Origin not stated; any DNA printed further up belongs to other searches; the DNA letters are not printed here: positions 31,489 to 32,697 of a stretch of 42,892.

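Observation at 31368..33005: Overlapping HhH-glycosylase-like + DUF6884-like gene pair occupying the toxin position behind a truncated RHH antitoxin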

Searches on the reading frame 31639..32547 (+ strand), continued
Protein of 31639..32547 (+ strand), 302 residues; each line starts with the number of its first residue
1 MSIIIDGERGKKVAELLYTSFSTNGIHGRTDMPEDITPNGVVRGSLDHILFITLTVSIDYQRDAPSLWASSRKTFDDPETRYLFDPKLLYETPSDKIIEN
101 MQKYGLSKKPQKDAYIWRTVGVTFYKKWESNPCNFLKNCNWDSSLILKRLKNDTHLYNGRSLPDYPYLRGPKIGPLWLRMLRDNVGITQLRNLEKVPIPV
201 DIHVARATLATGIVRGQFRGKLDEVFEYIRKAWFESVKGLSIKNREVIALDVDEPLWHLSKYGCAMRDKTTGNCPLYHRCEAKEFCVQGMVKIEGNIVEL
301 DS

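Call 71: list_cluster_members(proteins=[P0040, P0041, P0044, P0402, P0378])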
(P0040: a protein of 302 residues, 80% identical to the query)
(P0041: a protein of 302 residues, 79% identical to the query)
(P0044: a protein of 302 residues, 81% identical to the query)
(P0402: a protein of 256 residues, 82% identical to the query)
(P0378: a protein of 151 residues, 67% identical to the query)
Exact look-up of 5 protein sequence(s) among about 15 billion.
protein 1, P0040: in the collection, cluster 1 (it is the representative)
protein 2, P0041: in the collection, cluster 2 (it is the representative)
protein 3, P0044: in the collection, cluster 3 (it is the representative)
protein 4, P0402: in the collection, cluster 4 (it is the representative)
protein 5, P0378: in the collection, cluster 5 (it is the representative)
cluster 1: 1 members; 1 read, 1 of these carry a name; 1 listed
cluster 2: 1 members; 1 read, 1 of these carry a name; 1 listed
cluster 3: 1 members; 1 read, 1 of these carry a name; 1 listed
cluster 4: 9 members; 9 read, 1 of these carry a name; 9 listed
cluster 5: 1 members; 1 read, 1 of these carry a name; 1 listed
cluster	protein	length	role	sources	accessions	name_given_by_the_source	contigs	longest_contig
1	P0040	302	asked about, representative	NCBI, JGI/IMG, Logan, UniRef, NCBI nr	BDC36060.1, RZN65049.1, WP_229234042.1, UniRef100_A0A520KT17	MAG: hypothetical protein EF806_03135 [Candidatus Methanoliparum thermophilum] | Iron-sulfur cluster loop n=1 Tax=Methanoliparum thermophilum TaxID=2491083 ... | hypothetical protein [Candidatus Methanoliparum sp. LAM-1]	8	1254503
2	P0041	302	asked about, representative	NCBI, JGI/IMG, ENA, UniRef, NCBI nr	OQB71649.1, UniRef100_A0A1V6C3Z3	MAG: hypothetical protein BWX89_01765 [candidate division TA06 bacterium ADurb.Bin131] | Iron-sulfur cluster loop n=1 Tax=candidate division TA06 bacterium ADurb.Bin131 ...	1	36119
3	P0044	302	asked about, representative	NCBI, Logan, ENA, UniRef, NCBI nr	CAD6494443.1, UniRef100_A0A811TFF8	MAG: hypothetical protein EMLJLAPB_00791 [Candidatus Argoarchaeum ethanivorans] | Iron-sulfur cluster loop n=1 Tax=Candidatus Argoarchaeum ethanivorans TaxID=2608793 ...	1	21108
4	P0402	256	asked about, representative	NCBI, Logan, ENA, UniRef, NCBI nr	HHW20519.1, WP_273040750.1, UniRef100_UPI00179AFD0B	hypothetical protein [Thermodesulfovibrio thiophilus] | hypothetical protein n=1 Tax=Thermodesulfovibrio thiophilus TaxID=340095 ...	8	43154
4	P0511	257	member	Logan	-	-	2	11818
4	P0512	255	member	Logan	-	-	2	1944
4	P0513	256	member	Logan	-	-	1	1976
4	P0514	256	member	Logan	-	-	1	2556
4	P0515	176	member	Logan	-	-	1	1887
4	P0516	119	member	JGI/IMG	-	-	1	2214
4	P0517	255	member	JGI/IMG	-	-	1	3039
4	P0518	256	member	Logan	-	-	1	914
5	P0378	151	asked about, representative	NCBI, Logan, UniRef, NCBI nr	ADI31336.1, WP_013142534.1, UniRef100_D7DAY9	DUF6884 domain-containing protein [Staphylothermus hellenicus] | DUF6884 domain-containing protein n=1 Tax=Staphylothermus hellenicus (strain DSM 12710 / ...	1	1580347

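Call 100: search_protein_families(library=ncbifam, proteins=[L010:6839-7888:+, L004:7190-7537:-, L004:7628-7849:-, L005:1633-1896:-, L089:3160-4209:+, L041:2274-3362:+, L061:1170-2207:+], max_evalue=0.001)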
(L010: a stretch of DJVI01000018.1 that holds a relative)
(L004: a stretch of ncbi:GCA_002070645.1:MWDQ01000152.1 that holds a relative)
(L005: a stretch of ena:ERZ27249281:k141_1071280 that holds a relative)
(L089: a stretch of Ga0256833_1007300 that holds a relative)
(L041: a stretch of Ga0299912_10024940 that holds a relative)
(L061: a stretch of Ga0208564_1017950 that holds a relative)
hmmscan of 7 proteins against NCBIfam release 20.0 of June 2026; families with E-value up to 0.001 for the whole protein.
L010:6839-7888:+ (350 aa): 13 families
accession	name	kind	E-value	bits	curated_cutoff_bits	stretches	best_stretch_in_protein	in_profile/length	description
NF040815.2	recomb_XerA_Arch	equivalog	1.8e-72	244.1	220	1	76-333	3-259/263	site-specific tyrosine recombinase/integron integrase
TIGR02249.1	integrase_gron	subfamily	2e-64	217.9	265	2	74-248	3-179/315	integron integrase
TIGR02225.1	recomb_XerD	equivalog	1.3e-55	188.8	329.6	1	81-333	9-279/290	site-specific tyrosine recombinase XerD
TIGR02224.1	recomb_XerC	equivalog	2.4e-54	184.7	335.15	1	82-335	10-284/295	tyrosine recombinase XerC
NF001399.0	PRK00283.1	subfamily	7.7e-51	173.1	279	1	81-333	18-288/300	tyrosine recombinase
NF011946.0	PRK15417.1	equivalog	5.6e-48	163.8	435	2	74-250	18-196/337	integron integrase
NF002331.0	PRK01287.1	subfamily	2.1e-40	138.8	371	1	79-336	36-320/365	site-specific tyrosine recombinase XerC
NF003462.0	PRK05084.1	equivalog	2.9e-20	72.3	267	1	184-333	194-349/360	tyrosine recombinase XerS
NF007370.0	PRK09870.1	subfamily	5.8e-16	58.7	221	1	163-336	6-187/200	tyrosine-type DNA invertase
NF007371.0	PRK09871.1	subfamily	1e-10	41.5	222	1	188-339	29-185/198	tyrosine-type DNA invertase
NF040693.1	recomb_GmtY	equivalog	7.2e-09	35.4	340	1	287-332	391-436/441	gamma-mobile-trio recombinase GmtY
NF002685.0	PRK02436.1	equivalog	1.8e-07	31.3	178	1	78-326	7-244/245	site-specific tyrosine recombinase XerD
NF041502.1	integrase_1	equivalog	4.9e-05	22.2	350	1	268-344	300-376/484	site-specific integrase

L004:7190-7537:- (115 aa): 10 families
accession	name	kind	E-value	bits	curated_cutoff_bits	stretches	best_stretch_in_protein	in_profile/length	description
NF040815.2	recomb_XerA_Arch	equivalog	1.4e-18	67.4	220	1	1-80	105-183/263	site-specific tyrosine recombinase/integron integrase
TIGR02225.1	recomb_XerD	equivalog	1.4e-18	67.3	329.6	1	4-110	120-223/290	site-specific tyrosine recombinase XerD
NF001399.0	PRK00283.1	subfamily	1.6e-18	67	279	1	3-109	129-230/300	tyrosine recombinase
TIGR02249.1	integrase_gron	subfamily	6.3e-18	65.2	265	1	8-74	116-182/315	integron integrase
TIGR02224.1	recomb_XerC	equivalog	8.5e-17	61.5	335.15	1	6-78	126-197/295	tyrosine recombinase XerC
NF002331.0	PRK01287.1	subfamily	1.4e-12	47.2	371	1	6-71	160-225/365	site-specific tyrosine recombinase XerC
NF003462.0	PRK05084.1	equivalog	4.6e-11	42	267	1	14-79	201-265/360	tyrosine recombinase XerS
NF011946.0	PRK15417.1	equivalog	6.2e-11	42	435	1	9-66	132-189/337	integron integrase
NF007370.0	PRK09870.1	subfamily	2e-05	24.3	221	1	12-73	36-97/200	tyrosine-type DNA invertase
NF007371.0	PRK09871.1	subfamily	0.00018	21.1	222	1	12-58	30-74/198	tyrosine-type DNA invertase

L004:7628-7849:- (73 aa): 4 families
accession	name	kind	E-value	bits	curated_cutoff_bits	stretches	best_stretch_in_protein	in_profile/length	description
NF040815.2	recomb_XerA_Arch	equivalog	1.6e-10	41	220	1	5-72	4-72/263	site-specific tyrosine recombinase/integron integrase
TIGR02249.1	integrase_gron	subfamily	2.1e-10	40.5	265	1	3-72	4-75/315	integron integrase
TIGR02225.1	recomb_XerD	equivalog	6.7e-05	22.4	329.6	1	9-72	8-74/290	site-specific tyrosine recombinase XerD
NF011946.0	PRK15417.1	equivalog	7e-05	22.1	435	1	9-72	25-90/337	integron integrase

L005:1633-1896:- (87 aa): 4 families
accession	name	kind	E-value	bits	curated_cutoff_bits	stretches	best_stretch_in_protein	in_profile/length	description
NF040815.2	recomb_XerA_Arch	equivalog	3.2e-10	40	220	1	19-86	4-72/263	site-specific tyrosine recombinase/integron integrase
TIGR02249.1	integrase_gron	subfamily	8.9e-10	38.4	265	1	17-86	4-75/315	integron integrase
TIGR02225.1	recomb_XerD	equivalog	0.00013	21.4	329.6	1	25-86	11-74/290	site-specific tyrosine recombinase XerD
NF011946.0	PRK15417.1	equivalog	0.00025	20.4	435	1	22-86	24-90/337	integron integrase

L089:3160-4209:+ (350 aa): 2 families
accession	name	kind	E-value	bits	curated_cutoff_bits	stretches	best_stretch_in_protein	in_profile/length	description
NF003270.0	PRK04247.1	equivalog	2.2e-08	33.5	216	1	36-112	128-203/250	endonuclease NucS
NF002876.0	PRK03298.1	equivalog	0.00032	20.1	252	1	36-92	103-158/224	endonuclease NucS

L041:2274-3362:+ (363 aa): 16 families
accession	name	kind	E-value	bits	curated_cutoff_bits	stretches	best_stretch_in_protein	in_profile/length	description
NF006529.0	PRK08997.1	equivalog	2.2e-120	401.6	510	1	6-361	2-335/335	isocitrate dehydrogenase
NF006673.0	PRK09222.1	equivalog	5.4e-115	385.1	509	1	6-362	3-342/482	NADP-dependent isocitrate dehydrogenase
TIGR00175.1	mito_nad_idh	equivalog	8.4e-114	380.2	432.4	1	7-361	3-334/334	isocitrate dehydrogenase (NAD(+))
NF040626.1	AksF2_Meth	equivalog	1.6e-106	356.3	540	1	9-362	3-331/333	homoisocitrate dehydrogenase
TIGR00183.1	prok_nadp_idh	equivalog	1.7e-103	346.6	567.3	2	10-219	29-254/417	isocitrate dehydrogenase (NADP(+))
TIGR02088.1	LEU3_arch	subfamily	5.8e-102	341.2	409.8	2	156-341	129-311/324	isopropylmalate/isohomocitrate dehydrogenases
NF005425.0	PRK07006.1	equivalog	6.4e-96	321.6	490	2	10-217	29-251/416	NADP-dependent isocitrate dehydrogenase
TIGR02924.1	ICDH_alpha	equivalog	6.9e-95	318.8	561.35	1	10-362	3-338/473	isocitrate dehydrogenase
NF040619.1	AksF_Meth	equivalog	2.2e-89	299.9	500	1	9-342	3-332/343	homoisocitrate dehydrogenase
NF005610.0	PRK07362.1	equivalog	1.4e-85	287.8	585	2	10-216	31-259/474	NADP-dependent isocitrate dehydrogenase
NF005036.0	PRK06451.1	equivalog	3.8e-84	282.8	484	2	10-221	26-248/412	NADP-dependent isocitrate dehydrogenase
NF002898.0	PRK03437.1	equivalog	3.5e-78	263.3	393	1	7-361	4-345/347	3-isopropylmalate dehydrogenase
TIGR00169.1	leuB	equivalog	5.5e-68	229.5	353.2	1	9-356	1-348/349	3-isopropylmalate dehydrogenase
TIGR02089.1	TTC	equivalog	2.1e-63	214.4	470.4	1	7-359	3-350/352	tartrate dehydrogenase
NF040855.1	iso_homocit_dh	equivalog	1.1e-61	209.1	680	1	8-360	2-318/345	isocitrate--homoisocitrate dehydrogenase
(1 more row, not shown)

L061:1170-2207:+ (346 aa): 0 families

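Call 111: find_encoding_contigs(protein=P0001, flank=1000, max_places=3)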
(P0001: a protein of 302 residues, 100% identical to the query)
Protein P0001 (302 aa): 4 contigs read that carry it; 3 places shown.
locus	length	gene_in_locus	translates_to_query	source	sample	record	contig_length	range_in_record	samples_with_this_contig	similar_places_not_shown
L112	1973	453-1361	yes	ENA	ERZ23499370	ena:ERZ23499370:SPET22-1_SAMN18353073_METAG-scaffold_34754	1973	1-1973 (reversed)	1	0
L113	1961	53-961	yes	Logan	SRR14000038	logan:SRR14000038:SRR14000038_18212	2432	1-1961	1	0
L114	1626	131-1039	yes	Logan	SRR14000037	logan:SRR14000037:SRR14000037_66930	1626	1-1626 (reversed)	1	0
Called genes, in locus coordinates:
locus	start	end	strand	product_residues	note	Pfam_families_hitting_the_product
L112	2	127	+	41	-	?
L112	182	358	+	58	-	-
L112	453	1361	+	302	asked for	PF09171:AGOG (weak)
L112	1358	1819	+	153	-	PF21818:DUF6884, PF03883:H2O2_YaaD (weak)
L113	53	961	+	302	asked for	PF09171:AGOG (weak)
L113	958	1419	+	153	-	PF21818:DUF6884, PF03883:H2O2_YaaD (weak)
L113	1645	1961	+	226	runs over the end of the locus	-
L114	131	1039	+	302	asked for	PF09171:AGOG (weak)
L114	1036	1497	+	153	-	PF21818:DUF6884, PF03883:H2O2_YaaD (weak)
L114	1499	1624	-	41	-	?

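Call 114: search_protein_families(library=pfam, proteins=[L010:5833-6654:+, L010:9494-10855:+, L010:10855-11547:+, L010:12770-13540:+, L010:14165-15067:+, L010:15052-15771:+, L044:184-1221:+, L044:1430-2539:+, L055:295-867:+], max_evalue=0.001)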
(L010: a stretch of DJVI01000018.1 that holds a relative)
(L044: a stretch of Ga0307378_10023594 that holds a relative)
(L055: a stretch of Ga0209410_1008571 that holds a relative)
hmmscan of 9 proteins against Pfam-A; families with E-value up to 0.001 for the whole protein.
L010:5833-6654:+ (274 aa): 0 families

L010:9494-10855:+ (454 aa): 2 families
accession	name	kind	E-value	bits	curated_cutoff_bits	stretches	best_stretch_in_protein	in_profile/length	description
PF01555.25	N6_N4_Mtase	-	4e-15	56.8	26.7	2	26-111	134-216/221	DNA methylase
PF08241.18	Methyltransf_11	-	0.00024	22.1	21.2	0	255-284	40-67/95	Methyltransferase domain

L010:10855-11547:+ (231 aa): 1 family
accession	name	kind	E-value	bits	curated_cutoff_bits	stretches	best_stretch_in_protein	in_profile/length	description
PF18643.7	RE_BsaWI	-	2.5e-34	117.9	26.2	1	98-202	2-105/105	BsaWI restriction endonuclease type 2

L010:12770-13540:+ (257 aa): 0 families

L010:14165-15067:+ (301 aa): 1 family
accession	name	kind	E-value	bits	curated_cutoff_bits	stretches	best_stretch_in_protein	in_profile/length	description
PF01555.25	N6_N4_Mtase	-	3.3e-29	102.9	26.7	2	43-116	142-218/221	DNA methylase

L010:15052-15771:+ (240 aa): 1 family
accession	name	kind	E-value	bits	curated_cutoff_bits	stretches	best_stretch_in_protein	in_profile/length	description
PF15515.12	MvaI_BcnI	-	1.2e-52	179.6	25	1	13-233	1-227/227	MvaI/BcnI restriction endonuclease family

L044:184-1221:+ (346 aa): 1 family
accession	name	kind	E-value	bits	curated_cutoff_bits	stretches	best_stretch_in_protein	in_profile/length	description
PF12358.13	DUF3644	-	2.7e-52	177.5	27.6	1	10-190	1-180/183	Domain of unknown function (DUF3644)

L044:1430-2539:+ (370 aa): 0 families

L055:295-867:+ (191 aa): 2 families
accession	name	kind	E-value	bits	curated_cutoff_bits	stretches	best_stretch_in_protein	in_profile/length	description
PF03358.20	FMN_red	-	1.9e-20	73.5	24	1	1-127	1-112/152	NADPH-dependent FMN reductase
PF02525.22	Flavodoxin_2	-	3.6e-14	53.4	27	1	1-186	1-194/198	Flavodoxin-like fold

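Call 119: search_protein_families(library=padloc, proteins=[P0133, P0135, P0124, L017:1885-2661:+, L044:184-1221:+, L044:1430-2539:+, L010:12770-13540:+, L010:5833-6654:+], max_evalue=0.001)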
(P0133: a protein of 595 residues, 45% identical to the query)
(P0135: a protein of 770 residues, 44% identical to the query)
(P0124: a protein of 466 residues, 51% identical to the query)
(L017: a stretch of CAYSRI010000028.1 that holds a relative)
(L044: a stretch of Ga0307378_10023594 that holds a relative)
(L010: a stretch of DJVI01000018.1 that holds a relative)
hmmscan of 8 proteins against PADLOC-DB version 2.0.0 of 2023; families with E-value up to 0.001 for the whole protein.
P0133 (595 aa): 3 families
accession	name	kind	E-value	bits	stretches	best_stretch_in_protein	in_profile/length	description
PDLC04712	PDC-M57A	-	3.2e-38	129.2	1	125-258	4-135/138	-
PDLC02815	DpdC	-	8.9e-07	26.6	1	97-194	11-108/312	DpdC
PDLC02813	DpdC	-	0.00033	18.1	1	137-202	48-116/310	DpdC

P0135 (770 aa): 3 families
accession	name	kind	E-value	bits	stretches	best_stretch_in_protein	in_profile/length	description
PDLC04712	PDC-M57A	-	8.4e-41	137.6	1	190-321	4-133/138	-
PDLC02813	DpdC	-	4.3e-06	24.3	1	201-263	47-112/310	DpdC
PDLC02815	DpdC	-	7.4e-05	20.3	1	198-255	47-104/312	DpdC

P0124 (466 aa): 2 families
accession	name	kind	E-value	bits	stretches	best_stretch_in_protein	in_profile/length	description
PDLC04712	PDC-M57A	-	2e-13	48.9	1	321-461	4-136/138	-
PDLC02815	DpdC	-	5.2e-05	20.8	1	340-391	52-103/312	DpdC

L017:1885-2661:+ (259 aa): 1 family
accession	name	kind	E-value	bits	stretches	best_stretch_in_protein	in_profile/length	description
PDLC00910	OGG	-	4.1e-20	70.4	1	19-225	17-202/215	OGG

L044:184-1221:+ (346 aa): 8 families
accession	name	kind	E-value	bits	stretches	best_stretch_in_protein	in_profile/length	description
PDLC04950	PDC-S19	-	3.1e-136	452.3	1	1-345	1-344/353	-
PDLC04948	PDC-S19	-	5.1e-56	188.4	1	8-337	12-322/325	-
PDLC04952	PDC-S19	-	1.9e-18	65.1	1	8-337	5-315/328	-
PDLC04949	PDC-S19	-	7.3e-14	49.8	1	8-334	7-316/334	-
PDLC04953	PDC-S19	-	4.6e-12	44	1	9-198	8-202/333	-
PDLC04954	PDC-S19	-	5e-12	43.8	1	6-52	4-50/330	-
PDLC04955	PDC-S19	-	1.1e-09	36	1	8-243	8-242/338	-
PDLC04951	PDC-S19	-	2.7e-06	24.8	1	6-183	3-169/357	-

L044:1430-2539:+ (370 aa): 0 families

L010:12770-13540:+ (257 aa): 2 families
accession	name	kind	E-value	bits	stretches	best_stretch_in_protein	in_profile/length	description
PDLC04713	PDC-M57B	-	3e-54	181.8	1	2-224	5-208/211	-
PDLC04714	PDC-M57B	-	3.2e-22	77.3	1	7-210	19-217/238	-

L010:5833-6654:+ (274 aa): 2 families
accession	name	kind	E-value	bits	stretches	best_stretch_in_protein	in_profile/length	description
PDLC05052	PDC-S61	-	4.7e-12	44.1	1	33-250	36-236/253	-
PDLC03797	RTasPDDEXK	-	4.9e-05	21.2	1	177-255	134-205/226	DRT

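Call 122: search_solved_structures(query=L010:12770-13540:+, max_evalue=1, show_alignments=1)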
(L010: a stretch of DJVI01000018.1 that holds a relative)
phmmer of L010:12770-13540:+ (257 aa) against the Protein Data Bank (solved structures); distinct sequences matched with E-value up to 1: 0.

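Call 126: search_dna_similar(query=window:31639-32544:+, collection=plasmids, mode=protein, max_rows=10)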
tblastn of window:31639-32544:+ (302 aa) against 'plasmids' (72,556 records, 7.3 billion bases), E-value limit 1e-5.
Records with a match: 3; places in all: 3; records where one place covers at least 80% of the query: 1.
Best place of each record, by identity: <60% 3.
By first word of the organism name: Halomicrobium 2; Halalkalicoccus 1.
By predicted mobility (MOB-suite, as given by PLSDB): non-mobilizable 3.
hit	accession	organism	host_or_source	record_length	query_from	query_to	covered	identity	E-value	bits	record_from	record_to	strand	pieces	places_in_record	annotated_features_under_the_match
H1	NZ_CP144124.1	Halalkalicoccus sp. CGA53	cell culture,sediment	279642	5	261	85%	23.1%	6e-9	64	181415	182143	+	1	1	hypothetical protein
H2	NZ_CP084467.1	Halomicrobium salinisoli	cell culture,gobi saline soil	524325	81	262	60%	26.2%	1e-8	63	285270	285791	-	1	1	hypothetical protein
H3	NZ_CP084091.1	Halomicrobium urmianum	cell culture,salt lake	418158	112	262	50%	28.5%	2e-8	63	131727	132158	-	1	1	hypothetical protein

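Call 127: search_dna_similar(query=window:31639-32544:+, collection=phages, mode=protein, max_rows=10)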
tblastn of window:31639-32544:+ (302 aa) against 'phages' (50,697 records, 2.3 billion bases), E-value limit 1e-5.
Records with a match: 2; places in all: 2; records where one place covers at least 80% of the query: 0.
Best place of each record, by identity: <60% 2.
By first word of the organism name: Halogranum 2.
By host as written in the record: Halogranum sp. SS5-1 2.
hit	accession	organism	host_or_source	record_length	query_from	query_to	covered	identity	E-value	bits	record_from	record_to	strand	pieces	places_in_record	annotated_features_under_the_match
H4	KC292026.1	Halogranum tailed virus 1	Halogranum sp. SS5-1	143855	14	208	65%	27.3%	4e-6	54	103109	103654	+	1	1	212: endonuclease III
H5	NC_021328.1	Halogranum tailed virus 1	Halogranum sp. SS5-1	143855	14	208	65%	27.3%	4e-6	54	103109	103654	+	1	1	212: endonuclease III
